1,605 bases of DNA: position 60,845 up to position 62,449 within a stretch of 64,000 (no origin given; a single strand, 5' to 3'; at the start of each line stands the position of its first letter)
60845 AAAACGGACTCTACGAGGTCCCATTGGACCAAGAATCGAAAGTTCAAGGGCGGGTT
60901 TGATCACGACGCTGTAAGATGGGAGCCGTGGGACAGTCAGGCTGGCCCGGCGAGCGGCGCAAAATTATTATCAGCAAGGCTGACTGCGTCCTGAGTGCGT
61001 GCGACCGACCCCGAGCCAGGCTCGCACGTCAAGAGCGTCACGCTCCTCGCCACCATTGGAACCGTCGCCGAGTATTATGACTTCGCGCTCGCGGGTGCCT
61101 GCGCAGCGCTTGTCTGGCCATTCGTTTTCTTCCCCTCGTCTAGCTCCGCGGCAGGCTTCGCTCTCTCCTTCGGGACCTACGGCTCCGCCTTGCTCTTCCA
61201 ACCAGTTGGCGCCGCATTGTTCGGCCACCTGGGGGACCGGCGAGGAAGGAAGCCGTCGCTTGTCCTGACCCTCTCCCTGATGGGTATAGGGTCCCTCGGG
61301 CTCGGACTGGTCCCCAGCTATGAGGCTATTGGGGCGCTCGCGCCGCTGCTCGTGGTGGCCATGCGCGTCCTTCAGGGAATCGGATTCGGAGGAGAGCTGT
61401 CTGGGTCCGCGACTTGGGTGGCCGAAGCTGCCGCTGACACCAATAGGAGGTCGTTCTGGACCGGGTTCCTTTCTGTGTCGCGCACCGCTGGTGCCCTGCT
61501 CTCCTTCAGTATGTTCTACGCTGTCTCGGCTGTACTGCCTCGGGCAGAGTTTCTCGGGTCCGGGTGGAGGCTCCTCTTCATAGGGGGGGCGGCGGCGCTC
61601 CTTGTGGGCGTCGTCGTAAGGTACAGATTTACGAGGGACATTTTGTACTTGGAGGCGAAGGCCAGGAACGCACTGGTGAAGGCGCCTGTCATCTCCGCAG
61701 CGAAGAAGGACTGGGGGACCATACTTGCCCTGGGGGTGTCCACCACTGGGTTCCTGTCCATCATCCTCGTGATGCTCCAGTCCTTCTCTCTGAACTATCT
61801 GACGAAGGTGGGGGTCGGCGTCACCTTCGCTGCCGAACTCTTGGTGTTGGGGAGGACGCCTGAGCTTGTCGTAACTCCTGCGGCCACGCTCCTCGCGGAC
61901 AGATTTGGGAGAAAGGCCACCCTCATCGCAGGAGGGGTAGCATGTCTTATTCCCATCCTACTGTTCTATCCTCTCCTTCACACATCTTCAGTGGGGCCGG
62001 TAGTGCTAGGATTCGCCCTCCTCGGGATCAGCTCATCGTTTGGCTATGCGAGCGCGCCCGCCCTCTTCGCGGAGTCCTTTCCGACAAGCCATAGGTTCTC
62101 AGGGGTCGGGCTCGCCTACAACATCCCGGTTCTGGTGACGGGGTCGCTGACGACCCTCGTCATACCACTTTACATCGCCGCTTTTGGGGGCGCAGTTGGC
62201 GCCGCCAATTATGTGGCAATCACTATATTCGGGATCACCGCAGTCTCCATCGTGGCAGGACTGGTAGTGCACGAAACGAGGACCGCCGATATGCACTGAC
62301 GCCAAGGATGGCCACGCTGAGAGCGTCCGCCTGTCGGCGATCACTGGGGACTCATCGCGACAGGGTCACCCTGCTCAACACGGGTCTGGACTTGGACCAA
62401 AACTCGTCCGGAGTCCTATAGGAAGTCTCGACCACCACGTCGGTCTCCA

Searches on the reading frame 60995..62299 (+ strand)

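Call 93: search_protein_families(library=pfam, proteins=[window:60995-62299:+], max_evalue=0.001)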
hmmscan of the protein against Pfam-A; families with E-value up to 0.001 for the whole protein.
window:60995-62299:+ (434 aa): 2 families
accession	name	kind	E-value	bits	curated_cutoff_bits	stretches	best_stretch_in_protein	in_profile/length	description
PF00083.30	Sugar_tr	-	1.8e-20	73.7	22.3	2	15-198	1-177/452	Sugar (and other) transporter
PF07690.21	MFS_1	-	1.1e-17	64.5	33.4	2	48-267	29-235/347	Major Facilitator Superfamily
